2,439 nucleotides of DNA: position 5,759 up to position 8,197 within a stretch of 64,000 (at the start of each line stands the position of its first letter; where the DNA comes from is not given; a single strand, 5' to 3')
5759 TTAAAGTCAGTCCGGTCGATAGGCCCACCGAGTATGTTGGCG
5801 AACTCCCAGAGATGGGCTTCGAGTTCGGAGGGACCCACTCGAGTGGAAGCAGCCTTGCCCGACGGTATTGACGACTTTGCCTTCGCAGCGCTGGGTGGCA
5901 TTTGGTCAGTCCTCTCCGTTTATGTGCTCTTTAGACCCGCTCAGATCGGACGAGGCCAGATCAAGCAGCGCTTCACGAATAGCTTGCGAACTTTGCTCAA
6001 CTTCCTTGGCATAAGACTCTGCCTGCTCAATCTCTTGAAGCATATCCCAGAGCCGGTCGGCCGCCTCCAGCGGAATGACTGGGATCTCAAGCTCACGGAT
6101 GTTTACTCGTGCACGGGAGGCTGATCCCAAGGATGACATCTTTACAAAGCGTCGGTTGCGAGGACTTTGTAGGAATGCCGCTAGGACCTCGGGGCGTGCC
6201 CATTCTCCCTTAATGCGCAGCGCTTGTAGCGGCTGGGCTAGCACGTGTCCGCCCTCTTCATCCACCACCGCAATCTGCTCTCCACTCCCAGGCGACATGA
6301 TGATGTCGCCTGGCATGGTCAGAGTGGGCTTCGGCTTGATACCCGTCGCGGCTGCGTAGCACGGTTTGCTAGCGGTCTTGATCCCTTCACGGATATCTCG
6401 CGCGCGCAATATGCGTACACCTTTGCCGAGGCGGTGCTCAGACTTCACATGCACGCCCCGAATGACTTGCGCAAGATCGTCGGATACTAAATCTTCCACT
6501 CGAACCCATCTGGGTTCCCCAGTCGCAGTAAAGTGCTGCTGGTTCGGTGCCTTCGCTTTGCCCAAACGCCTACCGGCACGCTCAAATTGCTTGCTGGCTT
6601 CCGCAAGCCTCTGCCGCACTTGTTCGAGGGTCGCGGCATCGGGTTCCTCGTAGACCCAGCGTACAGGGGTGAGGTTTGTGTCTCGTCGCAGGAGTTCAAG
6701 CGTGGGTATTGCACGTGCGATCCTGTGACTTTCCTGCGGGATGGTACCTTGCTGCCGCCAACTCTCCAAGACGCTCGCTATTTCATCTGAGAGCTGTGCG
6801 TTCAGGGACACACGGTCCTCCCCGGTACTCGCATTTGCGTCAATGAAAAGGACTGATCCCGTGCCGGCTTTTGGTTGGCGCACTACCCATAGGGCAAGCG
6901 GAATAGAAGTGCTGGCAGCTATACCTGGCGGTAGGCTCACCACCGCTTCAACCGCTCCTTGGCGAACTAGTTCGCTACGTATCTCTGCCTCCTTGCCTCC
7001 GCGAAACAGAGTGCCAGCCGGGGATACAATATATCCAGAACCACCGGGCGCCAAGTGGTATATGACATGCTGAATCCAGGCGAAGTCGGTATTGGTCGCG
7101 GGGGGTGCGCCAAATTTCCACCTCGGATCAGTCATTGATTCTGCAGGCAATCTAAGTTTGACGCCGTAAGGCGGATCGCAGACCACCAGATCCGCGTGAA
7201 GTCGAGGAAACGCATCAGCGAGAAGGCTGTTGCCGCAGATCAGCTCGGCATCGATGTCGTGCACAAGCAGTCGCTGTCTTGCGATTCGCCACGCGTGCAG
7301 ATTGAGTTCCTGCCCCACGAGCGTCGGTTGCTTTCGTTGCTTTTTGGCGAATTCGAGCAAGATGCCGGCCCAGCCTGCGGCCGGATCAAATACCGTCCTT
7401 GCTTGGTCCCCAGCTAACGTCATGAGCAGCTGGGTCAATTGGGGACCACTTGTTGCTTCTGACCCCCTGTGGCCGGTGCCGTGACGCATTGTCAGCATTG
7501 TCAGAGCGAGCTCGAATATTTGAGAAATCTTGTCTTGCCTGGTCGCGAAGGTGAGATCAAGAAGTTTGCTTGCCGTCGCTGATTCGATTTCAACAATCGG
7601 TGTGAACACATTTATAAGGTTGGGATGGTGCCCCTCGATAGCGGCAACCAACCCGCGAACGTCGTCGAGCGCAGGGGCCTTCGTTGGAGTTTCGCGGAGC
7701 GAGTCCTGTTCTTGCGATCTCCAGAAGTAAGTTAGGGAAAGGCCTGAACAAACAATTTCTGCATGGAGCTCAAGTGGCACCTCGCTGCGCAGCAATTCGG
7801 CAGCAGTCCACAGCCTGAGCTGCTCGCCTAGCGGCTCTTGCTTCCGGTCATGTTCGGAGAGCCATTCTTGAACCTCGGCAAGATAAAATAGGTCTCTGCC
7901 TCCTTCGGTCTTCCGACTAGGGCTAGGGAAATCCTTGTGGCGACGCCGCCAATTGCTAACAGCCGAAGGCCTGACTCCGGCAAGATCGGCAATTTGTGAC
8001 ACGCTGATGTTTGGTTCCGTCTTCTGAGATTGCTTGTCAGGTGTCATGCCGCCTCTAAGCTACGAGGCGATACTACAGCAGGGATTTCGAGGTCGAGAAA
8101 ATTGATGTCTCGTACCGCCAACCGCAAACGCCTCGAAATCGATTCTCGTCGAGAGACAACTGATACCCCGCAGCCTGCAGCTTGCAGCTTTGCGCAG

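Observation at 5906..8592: Translationally coupled NYN-nuclease-like gene and HTH-fused m6A methyltransferase/TRD gene: candidate non-canonical restriction or defence module beside a type I R-M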

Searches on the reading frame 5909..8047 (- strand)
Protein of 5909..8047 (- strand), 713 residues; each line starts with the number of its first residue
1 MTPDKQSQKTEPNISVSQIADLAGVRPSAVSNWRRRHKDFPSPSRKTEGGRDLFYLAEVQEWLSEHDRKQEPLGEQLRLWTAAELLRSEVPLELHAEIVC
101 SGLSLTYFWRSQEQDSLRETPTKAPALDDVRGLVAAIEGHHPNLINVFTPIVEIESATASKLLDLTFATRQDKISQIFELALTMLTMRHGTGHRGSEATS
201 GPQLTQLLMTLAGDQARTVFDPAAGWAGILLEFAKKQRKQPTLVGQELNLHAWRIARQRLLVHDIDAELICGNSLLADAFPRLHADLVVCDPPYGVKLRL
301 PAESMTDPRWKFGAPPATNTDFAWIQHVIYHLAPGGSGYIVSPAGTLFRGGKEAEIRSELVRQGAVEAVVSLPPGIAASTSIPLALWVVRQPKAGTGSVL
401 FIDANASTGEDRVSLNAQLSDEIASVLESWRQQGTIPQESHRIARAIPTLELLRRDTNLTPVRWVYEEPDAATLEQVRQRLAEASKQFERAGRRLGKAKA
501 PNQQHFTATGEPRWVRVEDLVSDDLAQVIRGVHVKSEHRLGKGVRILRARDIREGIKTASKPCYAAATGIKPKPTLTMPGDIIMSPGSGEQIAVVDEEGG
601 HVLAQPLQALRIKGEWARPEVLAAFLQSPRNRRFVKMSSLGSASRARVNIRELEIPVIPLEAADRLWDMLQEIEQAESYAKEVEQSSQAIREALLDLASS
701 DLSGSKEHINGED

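Call 3: search_protein_families(library=pfam, proteins=[window:5909-8047:-], max_evalue=0.01)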
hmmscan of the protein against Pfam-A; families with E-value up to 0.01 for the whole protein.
window:5909-8047:- (713 aa): 3 families
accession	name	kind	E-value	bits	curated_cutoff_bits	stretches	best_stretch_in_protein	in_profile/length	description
PF02384.22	N6_Mtase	-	3.6e-51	174.8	20.4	1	171-467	3-305/311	N-6 DNA Methylase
PF05175.20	MTS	-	0.0015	18.6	23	1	207-295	23-109/170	Methyltransferase small domain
PF12728.13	HTH_17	-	0.0059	17.3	27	0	15-66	3-50/51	Helix-turn-helix domain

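Call 4: search_protein_families(library=padloc, proteins=[window:5909-8047:-], max_evalue=0.01)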
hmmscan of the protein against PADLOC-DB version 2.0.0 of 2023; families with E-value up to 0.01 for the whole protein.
window:5909-8047:- (713 aa): 38 families (the best 25 are shown)
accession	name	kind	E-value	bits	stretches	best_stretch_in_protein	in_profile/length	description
PDLC03037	MTase_I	-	1.2e-46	157.3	3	204-407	191-396/751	Type I methyltransferase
PDLC03022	MTase_I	-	5.8e-36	122.1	1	214-467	209-476/857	Type I methyltransferase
PDLC03027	MTase_I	-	3e-35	120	1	214-468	181-440/810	Type I methyltransferase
PDLC03019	MTase_I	-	2.2e-29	100.4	1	171-491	147-488/932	Type I methyltransferase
PDLC03240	MTase_II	-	4.8e-26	89.7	1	172-406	162-404/511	Type II methyltransferase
PDLC04134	mad2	-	6.6e-26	89.2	1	191-431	266-485/492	mads_2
PDLC03032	MTase_I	-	1.3e-23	81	1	215-466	184-440/1001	Type I methyltransferase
PDLC03031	MTase_I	-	3.2e-22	76.6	1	190-481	179-499/834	Type I methyltransferase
PDLC03038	MTase_I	-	1.8e-20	70.5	1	170-472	147-457/896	Type I methyltransferase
PDLC03021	MTase_I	-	2.1e-20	71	1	166-487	138-477/491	Type I methyltransferase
PDLC03029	MTase_I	-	1.1e-18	65.1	1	214-415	205-429/661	Type I methyltransferase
PDLC03039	MTase_I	-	1.5e-18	64.3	1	191-434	164-422/708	Type I methyltransferase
PDLC03026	MTase_I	-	2.9e-18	64.3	1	234-377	199-341/487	Type I methyltransferase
PDLC03035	MTase_I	-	9e-18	62.1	1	169-405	150-403/653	Type I methyltransferase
PDLC03028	MTase_I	-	1.6e-15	54.3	1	241-489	960-1216/1236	Type I methyltransferase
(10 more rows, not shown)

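Call 5: search_protein_families(library=ncbifam, proteins=[window:5909-8047:-], max_evalue=0.01)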
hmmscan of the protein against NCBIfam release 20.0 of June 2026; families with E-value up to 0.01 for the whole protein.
window:5909-8047:- (713 aa): 3 families
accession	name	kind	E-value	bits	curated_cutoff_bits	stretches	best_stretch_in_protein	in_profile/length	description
TIGR00497.1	hsdM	equivalog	9.1e-23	80.7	242.75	1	172-433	178-458/515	type I restriction-modification system subunit M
NF046037.1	carphisopro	domain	3e-05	24.1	38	0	16-37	11-32/54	carph-isopro domain-containing protein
NF047595.1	IS66_ISRel24_TnpA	equivalog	0.0012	19.4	74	1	10-47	18-52/113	IS66-like element accessory protein TnpA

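Call 24: search_solved_structures(query=window:5909-8047:-, max_evalue=0.001)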
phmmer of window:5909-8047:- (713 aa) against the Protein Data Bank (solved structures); distinct sequences matched with E-value up to 0.001: 11.
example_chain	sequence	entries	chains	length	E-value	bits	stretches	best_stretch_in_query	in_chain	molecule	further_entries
7vru_A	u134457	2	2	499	8.5e-34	120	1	194-483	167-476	Site-specific DNA-methyltransferase (adenine-specific)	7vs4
3khk_A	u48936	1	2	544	9.1e-29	103.4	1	233-469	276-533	Type I restriction-modification system methylation subunit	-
3lkd_A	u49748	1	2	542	3.7e-28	101.4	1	205-485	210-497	Type I restriction-modification system methyltransferase subunit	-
7bst_D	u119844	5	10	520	1.3e-21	79.7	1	190-461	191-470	Type I restriction enzyme EcoR124II M protein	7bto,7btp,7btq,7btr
7vru_B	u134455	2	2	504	1.1e-20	76.6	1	169-457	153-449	Site-specific DNA-methyltransferase (adenine-specific)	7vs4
2y7c_B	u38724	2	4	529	1.1e-11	46.9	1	195-380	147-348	TYPE I RESTRICTION ENZYME ECOKI M PROTEIN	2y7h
2ar0_A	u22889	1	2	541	1.2e-11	46.8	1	195-380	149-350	Type I restriction enzyme EcoKI M protein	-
5ybb_A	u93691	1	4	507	8.7e-11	44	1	174-422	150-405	Type I restriction-modification system methyltransferase subunit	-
7eew_A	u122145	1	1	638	1.1e-10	43.7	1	159-379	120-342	Type I restriction-modification system methyltransferase subunit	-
2okc_A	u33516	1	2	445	5.2e-08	34.8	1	198-383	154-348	Type I restriction enzyme StySJI M protein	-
3ufb_A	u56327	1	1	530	1.3e-05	26.8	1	173-379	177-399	Type I restriction-modification system methyltransferase subunit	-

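Call 74: find_homologous_proteins(query=window:5909-8047:-, max_evalue=1e-30)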
Query window:5909-8047:- (713 aa): 237 proteins with E <= 1e-30 among 8000 candidates; the best 120 are listed.
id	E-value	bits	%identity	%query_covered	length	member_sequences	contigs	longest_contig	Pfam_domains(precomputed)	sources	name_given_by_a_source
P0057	0.0e+0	1593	100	100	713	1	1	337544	PF02384.23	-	-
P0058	1.6e-170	587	43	99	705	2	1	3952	PF02384.23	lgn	-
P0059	1.9e-161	557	43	98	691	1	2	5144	PF02384.23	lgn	-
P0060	1.3e-159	551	43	99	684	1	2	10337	PF02384.23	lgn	-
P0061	3.8e-159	549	44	97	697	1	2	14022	PF02384.23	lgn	-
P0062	1.9e-156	540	42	97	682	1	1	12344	PF02384.23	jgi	jgi:type I restriction-modification system DNA methylase subunit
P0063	1.5e-155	537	43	98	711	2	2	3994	PF02384.23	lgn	-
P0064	3.9e-155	536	42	97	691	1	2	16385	PF02384.23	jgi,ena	-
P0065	2.2e-150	520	42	99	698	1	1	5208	PF02384.23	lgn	-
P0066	1.3e-147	511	40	98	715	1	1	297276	PF02384.23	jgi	jgi:N-6 DNA Methylase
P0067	1.4e-142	494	40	97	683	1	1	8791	PF02384.23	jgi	jgi:hypothetical protein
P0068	3.9e-142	493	41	91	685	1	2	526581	PF02384.23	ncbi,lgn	-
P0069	2.6e-139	484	40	96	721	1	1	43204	PF02384.23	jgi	jgi:hypothetical protein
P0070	2.0e-138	481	39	96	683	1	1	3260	PF02384.23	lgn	-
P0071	1.2e-137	478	39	98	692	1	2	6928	PF02384.23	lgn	-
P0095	1.1e-118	416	37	99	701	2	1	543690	PF02384.23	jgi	jgi:N-6 DNA Methylase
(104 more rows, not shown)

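Call 77: find_encoding_contigs(protein=P0068, flank=8000, max_places=2)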
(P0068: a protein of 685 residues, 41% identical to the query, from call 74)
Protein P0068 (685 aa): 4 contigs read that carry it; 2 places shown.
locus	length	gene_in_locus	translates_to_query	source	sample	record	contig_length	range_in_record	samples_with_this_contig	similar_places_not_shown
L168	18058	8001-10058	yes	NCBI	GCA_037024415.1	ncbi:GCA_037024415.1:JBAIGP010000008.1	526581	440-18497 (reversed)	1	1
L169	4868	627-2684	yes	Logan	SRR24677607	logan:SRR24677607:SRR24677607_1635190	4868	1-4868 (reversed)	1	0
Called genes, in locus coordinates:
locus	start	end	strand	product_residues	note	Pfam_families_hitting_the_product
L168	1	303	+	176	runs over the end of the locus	PF07638:Sigma70_ECF, PF04542:Sigma70_r2, PF08281:Sigma70_r4_2, PF04545:Sigma70_r4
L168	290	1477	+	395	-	PF14257:DUF4349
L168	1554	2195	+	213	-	PF00293:NUDIX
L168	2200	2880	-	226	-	-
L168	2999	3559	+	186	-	PF04011:LemA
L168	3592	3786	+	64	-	PF00301:Rubredoxin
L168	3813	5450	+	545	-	PF00890:FAD_binding_2 (faint), PF01266:DAO (faint), PF07992:Pyr_redox_2 (faint), PF00732:GMC_oxred_N, PF05199:GMC_oxred_C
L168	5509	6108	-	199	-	PF00081:Sod_Fe_N, PF02777:Sod_Fe_C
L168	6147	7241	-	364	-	-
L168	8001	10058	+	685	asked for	PF02384:N6_Mtase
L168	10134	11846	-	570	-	PF13091:PLDc_2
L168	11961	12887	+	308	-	PF00561:Abhydrolase_1, PF12146:Hydrolase_4, PF12697:Abhydrolase_6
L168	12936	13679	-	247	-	PF13462:Thioredoxin_4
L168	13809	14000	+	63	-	-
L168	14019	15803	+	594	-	PF00501:AMP-binding, PF23562:AMP-binding_C_3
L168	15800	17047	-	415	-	PF01734:Patatin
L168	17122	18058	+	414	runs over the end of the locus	PF02113:Peptidase_S13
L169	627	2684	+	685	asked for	PF02384:N6_Mtase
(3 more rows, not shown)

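Call 78: find_encoding_contigs(protein=P0095, flank=8000, max_places=2)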
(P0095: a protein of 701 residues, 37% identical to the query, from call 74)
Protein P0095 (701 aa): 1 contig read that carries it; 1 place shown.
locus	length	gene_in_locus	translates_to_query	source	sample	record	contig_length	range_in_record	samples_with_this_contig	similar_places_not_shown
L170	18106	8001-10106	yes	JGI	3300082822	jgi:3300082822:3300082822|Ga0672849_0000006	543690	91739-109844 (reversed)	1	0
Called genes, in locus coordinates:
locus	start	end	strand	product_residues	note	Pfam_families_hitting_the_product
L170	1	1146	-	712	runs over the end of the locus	PF09374:PG_binding_3 (faint), PF01471:PG_binding_1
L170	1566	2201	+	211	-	PF02630:SCO1-SenC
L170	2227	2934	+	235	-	PF00578:AhpC-TSA, PF08534:Redoxin, PF00085:Thioredoxin (weak), PF13098:Thioredoxin_2 (weak), PF13905:Thioredoxin_8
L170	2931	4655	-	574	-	-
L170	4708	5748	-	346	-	-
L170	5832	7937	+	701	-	PF25021:TEN_NHL (faint), PF08450:SGL (faint), PF13449:Phytase-like (faint), PF17170:DUF5128 (faint), PF20067:SSL_N (faint), PF01436:NHL (weak), PF24684:Vgb_lyase (weak), PF01436:NHL, +1 more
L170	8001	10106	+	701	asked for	PF02384:N6_Mtase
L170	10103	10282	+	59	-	-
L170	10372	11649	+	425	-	PF08448:PAS_4, PF00989:PAS, PF08448:PAS_4, PF13188:PAS_8 (weak), PF13426:PAS_9, PF08447:PAS_3, PF00990:GGDEF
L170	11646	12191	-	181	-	PF19853:DUF6328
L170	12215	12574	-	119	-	-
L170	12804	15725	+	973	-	PF13298:LigD_N, PF01068:DNA_ligase_A_M, PF04679:DNA_ligase_A_C, PF21686:LigD_Prim-Pol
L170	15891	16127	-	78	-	PF20059:DUF6458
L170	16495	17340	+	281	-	PF04542:Sigma70_r2, PF04539:Sigma70_r3, PF08281:Sigma70_r4_2, PF04545:Sigma70_r4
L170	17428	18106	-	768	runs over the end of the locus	PF13185:GAF_2, PF01590:GAF, PF13188:PAS_8 (weak), PF13426:PAS_9 (weak), PF01590:GAF, PF13185:GAF_2 (weak), PF13492:GAF_3 (weak), PF07228:SpoIIE, +2 more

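Call 87: search_protein_families(library=pfam, proteins=[L168:10134-11846:-], max_evalue=0.001)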
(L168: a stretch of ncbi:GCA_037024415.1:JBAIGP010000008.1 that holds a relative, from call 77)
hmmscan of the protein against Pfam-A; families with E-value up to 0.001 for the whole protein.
L168:10134-11846:- (570 aa): 2 families
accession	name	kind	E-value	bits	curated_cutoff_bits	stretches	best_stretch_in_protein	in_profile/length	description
PF13091.12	PLDc_2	-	7.2e-20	71.6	27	2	225-332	28-132/132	PLD-like domain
PF00614.28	PLDc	-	0.00078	19.8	21.9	0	275-303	2-27/28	Phospholipase D Active site motif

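Call 88: predict_structure(alignment_id=A4)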
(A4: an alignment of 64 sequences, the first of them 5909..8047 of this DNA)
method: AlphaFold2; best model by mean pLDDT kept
length: 713 residues; sequences in the alignment: 64
mean_pLDDT: 90.3   pTM: 0.82
mean pLDDT of the five models: 90.3, 88.3, 88.1, 87.5, 87.1
residues with pLDDT >= 90: 545; 70-90: 105; 50-70: 50; < 50: 13
segments of 3 or more residues with pLDDT < 50: 1-4, 711-713
pLDDT, mean of each block of 10 residues (from residue 1): 52 91 92 97 89 94 93 82 92 93 96 78 69 95 97 95 94 95 80 67 95 96 97 94 97 97 98 97 98 93 92 95 98 98 96 95 97 86 95 89 84 84 97 95 95 90 85 90 96 93 73 93 97 93 96 94 95 97 86 97 97 96 95 71 69 94 93 93 93 86 60 46
secondary structure, 60 per line:
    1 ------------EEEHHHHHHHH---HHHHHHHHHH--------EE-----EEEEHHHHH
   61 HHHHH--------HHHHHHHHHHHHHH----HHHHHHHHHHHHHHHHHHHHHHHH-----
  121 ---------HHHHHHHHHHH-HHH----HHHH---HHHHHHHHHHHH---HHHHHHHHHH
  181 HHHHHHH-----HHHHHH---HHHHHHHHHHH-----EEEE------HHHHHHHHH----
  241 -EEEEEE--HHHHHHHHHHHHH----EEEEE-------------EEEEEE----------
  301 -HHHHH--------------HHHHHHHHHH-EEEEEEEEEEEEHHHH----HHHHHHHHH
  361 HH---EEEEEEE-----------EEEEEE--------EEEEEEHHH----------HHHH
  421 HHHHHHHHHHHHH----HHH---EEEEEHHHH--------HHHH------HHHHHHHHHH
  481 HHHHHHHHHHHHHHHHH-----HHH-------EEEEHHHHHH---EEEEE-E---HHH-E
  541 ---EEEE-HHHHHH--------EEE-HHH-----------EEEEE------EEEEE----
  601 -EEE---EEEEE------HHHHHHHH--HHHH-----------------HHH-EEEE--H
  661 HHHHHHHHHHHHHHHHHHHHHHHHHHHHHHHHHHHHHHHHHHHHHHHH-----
elements in order (helices of 4 or more, strands of 3 or more residues): E13-15 H16-23 H27-36 E52-55 H56-65 H74-87 H92-115 H130-140 H149-152 H156-167 H171-187 H193-198 H202-212 E218-221 H228-236 E242-247 H250-262 E267-271 E285-290 H302-306 H321-330 E332-343 H344-347 H352-362 E366-372 E384-389 E398-403 H417-433 E444-448 H449-452 H461-464 H471-497 E513-516 H517-522 E526-530 E544-547 H549-554 E563-565 E581-585 E592-596 E602-604 E608-612 H619-626 H629-632 E654-657 H660-708

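Call 90: fold_search(model_id=the predicted structure, library=pdb)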
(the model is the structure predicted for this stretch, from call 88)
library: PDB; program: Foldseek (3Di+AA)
matches with E <= 10: 1629; with E <= 0.001: 608
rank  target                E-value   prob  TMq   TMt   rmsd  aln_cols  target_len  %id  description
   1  7eew_A                1.3e-24  1.00  0.44  0.50  28.8       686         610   15  Crystal structure of the intact MTase from Vibrio vulnificus YJ016 in complex with the DNA-mimicking Ocr protein and t (released 2022-03-23)
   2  3khk_B                7.8e-24  1.00  0.47  0.66   5.7       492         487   23  Crystal structure of type-I restriction-modification system methylation subunit (MM_0429) from Methanosarchina mazei. (released 2010-01-19)
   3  7vs4_A                1.9e-23  1.00  0.45  0.63   7.3       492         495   24  Crystal structure of PacII_M1M2S-DNA(m6A)-SAH complex (released 2022-11-30)
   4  7vru_A                3.3e-23  1.00  0.45  0.62   7.4       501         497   24  Crystal structure of PacII_M1M2S-DNA-SAH complex (released 2022-11-30)
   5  3lkd_A                4.1e-23  1.00  0.43  0.64   5.8       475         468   22  Crystal Structure of the type I restriction-modification system methyltransferase subunit from Streptococcus thermophi (released 2010-02-09)
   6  3khk_A                2.7e-22  1.00  0.47  0.66   5.2       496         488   23  Crystal structure of type-I restriction-modification system methylation subunit (MM_0429) from Methanosarchina mazei. (released 2010-01-19)
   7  3lkd_B                3.6e-22  1.00  0.43  0.63   6.2       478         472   21  Crystal Structure of the type I restriction-modification system methyltransferase subunit from Streptococcus thermophi (released 2010-02-09)
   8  7vs4_B                4.9e-21  1.00  0.45  0.62   9.2       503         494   21  Crystal structure of PacII_M1M2S-DNA(m6A)-SAH complex (released 2022-11-30)
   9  7vru_B                7.6e-21  1.00  0.44  0.61   8.6       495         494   21  Crystal structure of PacII_M1M2S-DNA-SAH complex (released 2022-11-30)
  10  5ybb_A                5.9e-19  1.00  0.42  0.60  13.5       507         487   20  Structural basis underlying complex assembly andconformational transition of the type I R-M system (released 2017-11-29)
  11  2okc_A                1.3e-18  1.00  0.43  0.69   5.6       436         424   18  Crystal structure of Type I restriction enzyme StySJI M protein (NP_813429.1) from Bacteroides thetaiotaomicron VPI-54 (released 2007-01-30)
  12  2y7c_B                8.2e-18  1.00  0.45  0.59   8.4       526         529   19  Atomic model of the Ocr-bound methylase complex from the Type I restriction-modification enzyme EcoKI (M2S1). Based on (released 2011-02-09)
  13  7bto_A                3.0e-17  1.00  0.44  0.64   7.4       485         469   19  EcoR124I-ArdA in the Translocation State (released 2020-05-27)
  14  2okc_B                5.3e-17  1.00  0.42  0.66   6.0       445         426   20  Crystal structure of Type I restriction enzyme StySJI M protein (NP_813429.1) from Bacteroides thetaiotaomicron VPI-54 (released 2007-01-30)
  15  3s1s                  3.9e-16  1.00  0.38  0.32  18.2       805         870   12  Characterization and crystal structure of the type IIG restriction endonuclease BpuSI (released 2011-07-13)
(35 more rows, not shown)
